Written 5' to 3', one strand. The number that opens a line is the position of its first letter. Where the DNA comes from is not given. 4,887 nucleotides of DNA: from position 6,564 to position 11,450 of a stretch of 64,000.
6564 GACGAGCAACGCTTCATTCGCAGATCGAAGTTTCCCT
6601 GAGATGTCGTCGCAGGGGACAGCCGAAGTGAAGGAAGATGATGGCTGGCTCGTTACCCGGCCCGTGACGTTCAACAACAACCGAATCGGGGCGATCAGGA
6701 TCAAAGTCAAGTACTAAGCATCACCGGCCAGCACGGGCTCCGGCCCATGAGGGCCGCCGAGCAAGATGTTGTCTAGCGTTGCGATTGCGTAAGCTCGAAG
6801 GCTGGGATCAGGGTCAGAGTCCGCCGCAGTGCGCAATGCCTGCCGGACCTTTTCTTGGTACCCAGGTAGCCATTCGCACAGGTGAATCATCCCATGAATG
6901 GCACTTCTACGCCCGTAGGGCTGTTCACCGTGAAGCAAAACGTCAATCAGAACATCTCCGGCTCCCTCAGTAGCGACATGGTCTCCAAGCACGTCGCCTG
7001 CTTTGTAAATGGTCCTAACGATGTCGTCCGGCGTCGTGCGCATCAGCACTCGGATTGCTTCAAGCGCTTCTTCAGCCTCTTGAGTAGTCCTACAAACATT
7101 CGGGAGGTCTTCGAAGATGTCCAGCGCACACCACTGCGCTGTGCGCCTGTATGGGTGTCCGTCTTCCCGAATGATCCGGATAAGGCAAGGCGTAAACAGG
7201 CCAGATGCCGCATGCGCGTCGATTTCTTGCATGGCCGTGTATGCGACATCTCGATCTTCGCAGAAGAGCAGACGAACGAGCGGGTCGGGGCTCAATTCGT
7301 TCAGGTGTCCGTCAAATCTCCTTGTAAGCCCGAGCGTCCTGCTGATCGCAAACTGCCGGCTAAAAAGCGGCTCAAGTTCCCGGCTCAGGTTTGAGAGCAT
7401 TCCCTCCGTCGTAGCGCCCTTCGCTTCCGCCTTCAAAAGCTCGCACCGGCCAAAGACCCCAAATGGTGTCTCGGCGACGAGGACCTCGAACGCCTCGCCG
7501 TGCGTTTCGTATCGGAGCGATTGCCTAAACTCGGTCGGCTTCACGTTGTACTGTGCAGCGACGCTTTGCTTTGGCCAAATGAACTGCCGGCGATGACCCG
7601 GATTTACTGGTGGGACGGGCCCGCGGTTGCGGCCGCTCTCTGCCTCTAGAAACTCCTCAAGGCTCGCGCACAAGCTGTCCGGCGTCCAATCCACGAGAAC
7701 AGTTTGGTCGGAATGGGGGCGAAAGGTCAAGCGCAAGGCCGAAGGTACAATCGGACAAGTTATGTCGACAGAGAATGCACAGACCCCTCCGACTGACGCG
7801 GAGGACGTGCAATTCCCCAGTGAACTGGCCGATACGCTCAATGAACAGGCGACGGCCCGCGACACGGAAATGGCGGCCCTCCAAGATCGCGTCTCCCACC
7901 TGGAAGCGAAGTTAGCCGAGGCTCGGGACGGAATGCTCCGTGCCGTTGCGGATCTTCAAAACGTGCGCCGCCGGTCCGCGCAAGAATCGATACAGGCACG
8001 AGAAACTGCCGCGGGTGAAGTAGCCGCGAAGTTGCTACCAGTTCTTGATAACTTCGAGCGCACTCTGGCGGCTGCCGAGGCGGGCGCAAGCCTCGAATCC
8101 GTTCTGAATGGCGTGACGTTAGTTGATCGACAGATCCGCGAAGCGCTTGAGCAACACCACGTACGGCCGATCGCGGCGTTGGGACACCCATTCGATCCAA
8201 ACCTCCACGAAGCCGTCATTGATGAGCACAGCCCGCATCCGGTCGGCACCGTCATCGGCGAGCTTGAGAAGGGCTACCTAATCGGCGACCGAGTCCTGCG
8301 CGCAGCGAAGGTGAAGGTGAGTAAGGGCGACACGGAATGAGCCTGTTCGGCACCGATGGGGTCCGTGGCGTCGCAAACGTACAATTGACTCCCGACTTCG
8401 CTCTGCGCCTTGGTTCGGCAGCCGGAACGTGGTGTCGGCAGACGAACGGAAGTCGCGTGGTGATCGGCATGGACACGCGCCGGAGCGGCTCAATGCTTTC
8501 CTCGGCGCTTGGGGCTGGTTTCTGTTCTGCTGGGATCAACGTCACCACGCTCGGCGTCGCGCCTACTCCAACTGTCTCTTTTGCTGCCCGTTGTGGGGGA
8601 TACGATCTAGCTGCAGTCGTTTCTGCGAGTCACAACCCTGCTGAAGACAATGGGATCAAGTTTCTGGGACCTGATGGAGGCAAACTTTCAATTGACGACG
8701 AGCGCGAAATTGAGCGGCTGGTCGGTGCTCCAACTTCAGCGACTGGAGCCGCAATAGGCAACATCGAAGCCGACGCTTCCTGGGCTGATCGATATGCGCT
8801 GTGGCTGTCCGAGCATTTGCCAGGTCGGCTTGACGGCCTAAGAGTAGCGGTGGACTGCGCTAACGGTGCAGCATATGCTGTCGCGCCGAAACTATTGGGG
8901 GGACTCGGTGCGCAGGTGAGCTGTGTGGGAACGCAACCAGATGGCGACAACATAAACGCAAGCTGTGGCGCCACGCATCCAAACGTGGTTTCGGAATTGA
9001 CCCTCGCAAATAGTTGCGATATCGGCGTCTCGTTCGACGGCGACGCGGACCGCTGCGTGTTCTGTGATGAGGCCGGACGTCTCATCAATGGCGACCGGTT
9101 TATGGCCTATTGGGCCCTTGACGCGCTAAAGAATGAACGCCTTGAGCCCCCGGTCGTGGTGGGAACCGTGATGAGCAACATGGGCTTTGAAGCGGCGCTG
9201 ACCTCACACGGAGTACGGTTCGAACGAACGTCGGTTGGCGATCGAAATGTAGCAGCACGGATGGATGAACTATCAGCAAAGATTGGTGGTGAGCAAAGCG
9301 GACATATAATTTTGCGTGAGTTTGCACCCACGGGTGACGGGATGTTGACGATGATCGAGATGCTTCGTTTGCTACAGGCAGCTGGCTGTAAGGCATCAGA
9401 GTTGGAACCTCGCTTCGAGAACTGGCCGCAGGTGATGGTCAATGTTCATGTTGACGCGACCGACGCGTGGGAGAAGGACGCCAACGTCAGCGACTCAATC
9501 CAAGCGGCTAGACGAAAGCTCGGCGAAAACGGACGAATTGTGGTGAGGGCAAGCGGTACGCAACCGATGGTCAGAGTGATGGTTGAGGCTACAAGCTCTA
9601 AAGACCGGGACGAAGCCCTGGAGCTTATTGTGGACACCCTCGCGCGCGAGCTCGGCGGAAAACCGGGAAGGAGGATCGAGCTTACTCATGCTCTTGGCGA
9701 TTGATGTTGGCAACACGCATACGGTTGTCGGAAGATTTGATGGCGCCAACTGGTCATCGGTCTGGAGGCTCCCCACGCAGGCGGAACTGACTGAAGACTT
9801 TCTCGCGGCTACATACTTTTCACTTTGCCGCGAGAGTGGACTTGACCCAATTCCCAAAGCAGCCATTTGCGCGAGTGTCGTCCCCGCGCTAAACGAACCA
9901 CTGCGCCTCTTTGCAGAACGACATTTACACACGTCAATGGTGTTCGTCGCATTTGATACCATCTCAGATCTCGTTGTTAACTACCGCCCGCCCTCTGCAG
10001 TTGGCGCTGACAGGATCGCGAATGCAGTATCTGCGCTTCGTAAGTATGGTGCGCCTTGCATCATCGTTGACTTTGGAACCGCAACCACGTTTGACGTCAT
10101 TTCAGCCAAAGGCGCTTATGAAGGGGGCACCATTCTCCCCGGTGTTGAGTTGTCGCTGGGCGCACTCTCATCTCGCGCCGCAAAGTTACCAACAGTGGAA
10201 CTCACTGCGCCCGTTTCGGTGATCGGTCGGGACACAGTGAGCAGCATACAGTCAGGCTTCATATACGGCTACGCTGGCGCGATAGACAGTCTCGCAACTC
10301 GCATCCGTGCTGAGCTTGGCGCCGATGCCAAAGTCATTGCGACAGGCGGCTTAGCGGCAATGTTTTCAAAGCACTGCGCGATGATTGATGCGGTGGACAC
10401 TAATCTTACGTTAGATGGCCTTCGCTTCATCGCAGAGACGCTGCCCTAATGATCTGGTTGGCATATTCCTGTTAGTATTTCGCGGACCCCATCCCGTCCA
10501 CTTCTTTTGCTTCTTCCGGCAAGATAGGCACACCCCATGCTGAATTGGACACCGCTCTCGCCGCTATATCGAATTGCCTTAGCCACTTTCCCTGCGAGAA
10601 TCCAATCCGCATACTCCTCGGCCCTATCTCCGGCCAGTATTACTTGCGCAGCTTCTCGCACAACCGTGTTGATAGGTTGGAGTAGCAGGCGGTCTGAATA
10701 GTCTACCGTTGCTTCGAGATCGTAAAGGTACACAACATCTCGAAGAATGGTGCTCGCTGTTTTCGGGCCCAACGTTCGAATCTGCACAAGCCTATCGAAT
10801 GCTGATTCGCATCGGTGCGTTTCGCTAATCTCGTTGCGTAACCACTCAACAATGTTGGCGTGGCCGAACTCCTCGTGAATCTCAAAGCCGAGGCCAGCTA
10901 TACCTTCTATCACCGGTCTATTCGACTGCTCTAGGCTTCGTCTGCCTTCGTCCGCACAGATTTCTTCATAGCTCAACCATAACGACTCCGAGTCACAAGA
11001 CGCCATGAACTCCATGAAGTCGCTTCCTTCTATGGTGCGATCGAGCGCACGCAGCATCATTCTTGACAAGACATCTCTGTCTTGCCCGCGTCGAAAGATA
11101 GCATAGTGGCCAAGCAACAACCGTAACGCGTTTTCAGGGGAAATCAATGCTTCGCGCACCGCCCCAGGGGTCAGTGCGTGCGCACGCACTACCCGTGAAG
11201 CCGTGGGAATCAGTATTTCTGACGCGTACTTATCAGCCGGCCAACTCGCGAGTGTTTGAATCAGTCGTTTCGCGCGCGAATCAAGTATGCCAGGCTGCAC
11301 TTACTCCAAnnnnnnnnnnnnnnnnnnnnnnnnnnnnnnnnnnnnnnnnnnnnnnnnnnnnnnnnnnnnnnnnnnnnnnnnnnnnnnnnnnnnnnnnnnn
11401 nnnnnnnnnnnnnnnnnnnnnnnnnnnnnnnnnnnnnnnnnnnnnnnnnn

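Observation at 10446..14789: Tightly coupled four-gene envelope operon: Ig-like secreted protein, FadL/PorV-like barrel, secreted TPR-caspase-fold protein, HhH-like protein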

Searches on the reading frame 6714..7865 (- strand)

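Call 50: search_protein_families(library=pfam, proteins=[window:6714-7865:-], max_evalue=0.001)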
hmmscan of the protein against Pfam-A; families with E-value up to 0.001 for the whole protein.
window:6714-7865:- (383 aa): 1 family
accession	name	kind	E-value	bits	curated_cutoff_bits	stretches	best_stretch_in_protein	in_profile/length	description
PF13646.12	HEAT_2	-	2.1e-06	28.4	27.7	0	304-367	2-58/88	HEAT repeats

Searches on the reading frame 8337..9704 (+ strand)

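Call 57: search_protein_families(library=ncbifam, proteins=[window:8337-9704:+], max_evalue=0.00001)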
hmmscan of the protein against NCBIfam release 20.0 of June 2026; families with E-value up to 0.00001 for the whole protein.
window:8337-9704:+ (455 aa): 6 families
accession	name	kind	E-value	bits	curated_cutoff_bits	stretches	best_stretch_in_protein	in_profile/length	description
TIGR01455.1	glmM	equivalog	3.5e-144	480.8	447.55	1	4-435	1-440/442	phosphoglucosamine mutase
TIGR03990.1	Arch_GlmM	equivalog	3.7e-98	329.3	439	1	1-433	1-442/444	phosphoglucosamine mutase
NF007088.0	PRK09542.1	equivalog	3.1e-51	174.8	618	1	7-433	15-451/456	phosphomannomutase/phosphoglucomutase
NF046027.1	PhglucPhmanMutPgmG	equivalog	4.2e-41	141.1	600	1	9-436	15-451/460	phosphoglucomutase/phosphomannomutase PgmG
NF011943.0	PRK15414.1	subfamily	8.6e-27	94.2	801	1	4-420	7-438/456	phosphomannomutase CpsG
NF005737.0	PRK07564.1-1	equivalog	1.6e-06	27.1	378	0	5-116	17-134/543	alpha-D-glucose phosphate-specific phosphoglucomutase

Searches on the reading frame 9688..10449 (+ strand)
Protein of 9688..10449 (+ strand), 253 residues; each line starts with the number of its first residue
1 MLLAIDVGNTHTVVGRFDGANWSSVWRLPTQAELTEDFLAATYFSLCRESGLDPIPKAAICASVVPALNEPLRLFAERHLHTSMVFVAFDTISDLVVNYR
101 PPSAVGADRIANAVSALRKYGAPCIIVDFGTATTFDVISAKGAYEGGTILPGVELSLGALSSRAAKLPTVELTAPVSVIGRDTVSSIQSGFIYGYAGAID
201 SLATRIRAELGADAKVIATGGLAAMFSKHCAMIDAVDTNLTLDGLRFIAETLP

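Call 57: search_protein_families(library=ncbifam, proteins=[window:9688-10449:+], max_evalue=0.00001)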
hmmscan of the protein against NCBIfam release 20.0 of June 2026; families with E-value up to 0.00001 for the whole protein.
window:9688-10449:+ (253 aa): 31 families (the best 25 are shown)
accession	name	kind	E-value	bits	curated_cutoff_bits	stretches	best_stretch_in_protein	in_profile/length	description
NF009855.0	PRK13321.1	equivalog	8.6e-81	271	233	1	1-250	1-252/256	type III pantothenate kinase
NF009844.0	PRK13318.1-2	equivalog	9e-76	254.4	331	1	1-250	1-252/259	type III pantothenate kinase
NF009848.0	PRK13318.1-6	equivalog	6.5e-72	242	248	1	1-249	1-251/256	type III pantothenate kinase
NF009845.0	PRK13318.1-3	equivalog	4.7e-69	232.5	358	1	1-250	1-252/258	type III pantothenate kinase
NF009847.0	PRK13318.1-5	equivalog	1e-68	231.4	381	1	1-250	1-252/256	type III pantothenate kinase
NF009843.0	PRK13318.1-1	equivalog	4.3e-65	219.5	426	1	1-250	1-251/259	type III pantothenate kinase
TIGR00671.1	baf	subfamily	9.5e-65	218.7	58.2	1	2-249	1-242/243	type III pantothenate kinase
NF009846.0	PRK13318.1-4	equivalog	4.2e-45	154.2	432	1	1-248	1-249/255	type III pantothenate kinase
NF009852.0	PRK13320.1-4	equivalog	4.7e-43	147.4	439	1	3-249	16-265/270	pantothenate kinase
NF009849.0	PRK13320.1-1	equivalog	5.8e-42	143.8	354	1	2-247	10-258/267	type III pantothenate kinase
NF009861.0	PRK13324.1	equivalog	1.3e-39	136.3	495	1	1-247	1-248/258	type III pantothenate kinase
NF009850.0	PRK13320.1-2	equivalog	2.9e-32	112.3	321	1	1-248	1-233/241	type III pantothenate kinase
NF009871.0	PRK13331.1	equivalog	4.2e-32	111.4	251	1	3-249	10-247/253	pantothenate kinase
NF009853.0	PRK13320.1-5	equivalog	7.4e-31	107.5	287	1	1-249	1-237/243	type III pantothenate kinase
NF009860.0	PRK13322.1-5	equivalog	1.2e-27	97.2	288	1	1-250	1-245/248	pantothenate kinase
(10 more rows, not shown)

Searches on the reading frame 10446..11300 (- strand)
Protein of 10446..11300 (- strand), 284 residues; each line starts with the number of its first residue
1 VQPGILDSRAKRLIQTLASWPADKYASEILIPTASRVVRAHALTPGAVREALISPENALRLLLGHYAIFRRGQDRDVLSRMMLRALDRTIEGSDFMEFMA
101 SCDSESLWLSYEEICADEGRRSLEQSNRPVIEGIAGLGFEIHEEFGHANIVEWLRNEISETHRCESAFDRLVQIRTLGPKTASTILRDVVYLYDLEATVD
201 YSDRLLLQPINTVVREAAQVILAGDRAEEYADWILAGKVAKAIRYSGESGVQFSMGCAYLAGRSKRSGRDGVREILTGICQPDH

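Call 3: search_protein_families(library=pfam, proteins=[window:10446-11300:-], max_evalue=1)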
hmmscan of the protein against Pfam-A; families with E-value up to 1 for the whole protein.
window:10446-11300:- (284 aa): 0 families

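Call 4: search_protein_families(library=ncbifam, proteins=[window:10446-11300:-], max_evalue=1)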
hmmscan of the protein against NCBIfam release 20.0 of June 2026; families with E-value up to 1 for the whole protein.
window:10446-11300:- (284 aa): 1 family
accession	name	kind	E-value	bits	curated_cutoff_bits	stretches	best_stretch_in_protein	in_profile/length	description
TIGR00084.2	ruvA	equivalog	0.047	13.3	85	1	165-222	71-127/202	Holliday junction branch migration protein RuvA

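Call 7: search_solved_structures(query=window:10446-11300:-, max_evalue=10)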
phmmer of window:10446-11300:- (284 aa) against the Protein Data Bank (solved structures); distinct sequences matched with E-value up to 10: 0.

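Call 34: search_solved_structures(query=A3, max_evalue=10, show_alignments=3)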
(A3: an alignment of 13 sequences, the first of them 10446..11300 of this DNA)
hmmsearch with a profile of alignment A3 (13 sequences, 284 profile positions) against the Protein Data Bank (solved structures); distinct sequences matched with E-value up to 10: 1.
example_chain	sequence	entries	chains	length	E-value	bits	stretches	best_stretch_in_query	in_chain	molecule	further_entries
5dv5_A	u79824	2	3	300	0.07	15.6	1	39-125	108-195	GntR family transcriptional regulator | Fatty acid metabolism regulator protein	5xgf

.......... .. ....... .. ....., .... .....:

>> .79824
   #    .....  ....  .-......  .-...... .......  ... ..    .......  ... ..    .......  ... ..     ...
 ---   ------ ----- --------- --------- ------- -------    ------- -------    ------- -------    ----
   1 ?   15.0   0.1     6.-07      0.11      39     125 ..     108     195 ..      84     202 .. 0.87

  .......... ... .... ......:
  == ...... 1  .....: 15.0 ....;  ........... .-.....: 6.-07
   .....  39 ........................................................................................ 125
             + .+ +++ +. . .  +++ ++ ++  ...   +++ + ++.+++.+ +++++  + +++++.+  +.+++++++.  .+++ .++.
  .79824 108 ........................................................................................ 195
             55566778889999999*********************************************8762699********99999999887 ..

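Call 35: search_protein_families(library=pfam, alignment_id=A3, max_evalue=1)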
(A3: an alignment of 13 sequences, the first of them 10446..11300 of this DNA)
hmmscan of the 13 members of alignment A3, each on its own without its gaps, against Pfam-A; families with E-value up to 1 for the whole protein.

A. member 1, window:10446-11300:- (284 aa): 0 families

B. families by the number of members that match (of 13 scanned): 9 families
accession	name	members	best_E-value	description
PF06453.16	LT-IIB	2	0.046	Type II heat-labile enterotoxin , B subunit (LT-IIB)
PF12719.13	Cnd3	2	0.11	Nuclear condensing complex subunits, C-term domain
PF08881.15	CVNH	1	0.00036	CVNH domain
PF22634.1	POL2_thumb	1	0.0048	DNA polymerase epsilon catalytic subunit A, thumb domain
PF24740.1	DUF7691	1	0.027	Domain of unknown function (DUF7691)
PF21247.3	Fic-like_C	1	0.054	Filamentation induced by cAMP protein Fic-like, C-terminal domain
PF21098.3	PH-GRAM_MTMR6-like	1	0.071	MTMR6-9, GRAM domain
PF02223.23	Thymidylate_kin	1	0.12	Thymidylate kinase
PF11798.14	IMS_HHH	1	0.24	IMS family HHH motif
